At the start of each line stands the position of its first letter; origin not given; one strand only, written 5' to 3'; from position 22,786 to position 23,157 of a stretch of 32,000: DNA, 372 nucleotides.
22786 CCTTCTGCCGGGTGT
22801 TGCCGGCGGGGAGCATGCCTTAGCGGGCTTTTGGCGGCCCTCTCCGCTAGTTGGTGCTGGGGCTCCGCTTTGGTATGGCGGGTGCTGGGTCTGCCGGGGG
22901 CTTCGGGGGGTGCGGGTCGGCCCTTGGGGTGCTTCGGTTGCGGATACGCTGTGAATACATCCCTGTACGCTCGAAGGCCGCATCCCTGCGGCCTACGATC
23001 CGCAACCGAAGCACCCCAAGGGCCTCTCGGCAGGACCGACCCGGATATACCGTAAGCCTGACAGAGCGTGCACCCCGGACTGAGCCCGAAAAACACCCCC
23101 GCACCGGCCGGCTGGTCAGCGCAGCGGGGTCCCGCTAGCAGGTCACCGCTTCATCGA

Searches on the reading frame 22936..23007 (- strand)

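Call 35: search_protein_families(library=pfam, proteins=[L115:2435-3964:-, L115:18-1685:+, L115:4434-5312:+])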
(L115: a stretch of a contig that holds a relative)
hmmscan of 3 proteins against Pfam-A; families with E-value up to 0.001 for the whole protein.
L115:2435-3964:- (509 aa): 2 families
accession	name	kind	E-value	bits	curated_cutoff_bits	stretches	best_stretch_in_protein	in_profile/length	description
PF02541.22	Ppx-GppA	-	4.4e-73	246.6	27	1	27-310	1-282/285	Ppx/GppA phosphatase family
PF21447.3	Ppx-GppA_III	-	5.1e-49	166.9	27.3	1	318-491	1-176/177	Ppx/GppA phosphatase, domain III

L115:18-1685:+ (555 aa): 3 families
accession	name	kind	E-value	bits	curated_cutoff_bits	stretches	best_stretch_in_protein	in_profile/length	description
PF02254.24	TrkA_N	-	1.4e-35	122.5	23.8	2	280-390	2-116/116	TrkA-N domain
PF07885.22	Ion_trans_2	-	9.9e-07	29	22.5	1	12-90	6-78/79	Ion channel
PF02080.26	TrkA_C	-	0.00045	20.5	27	0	489-516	35-62/71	TrkA-C domain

L115:4434-5312:+ (292 aa): 4 families
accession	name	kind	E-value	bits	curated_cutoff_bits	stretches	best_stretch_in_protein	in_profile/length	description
PF00535.33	Glycos_transf_2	-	3.7e-31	108.8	23.3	1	4-112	1-114/168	Glycosyl transferase family 2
PF10111.15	Glyco_tranf_2_2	-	2.8e-18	66.8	27.3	1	4-188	1-206/276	Glycosyltransferase like family 2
PF13641.12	Glyco_tranf_2_3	-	3.4e-18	66.9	27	1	2-181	2-194/230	Glycosyltransferase like family 2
PF13704.12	Glyco_tranf_2_4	-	0.00016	22.5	27.5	0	28-88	17-82/98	Glycosyl transferase family 2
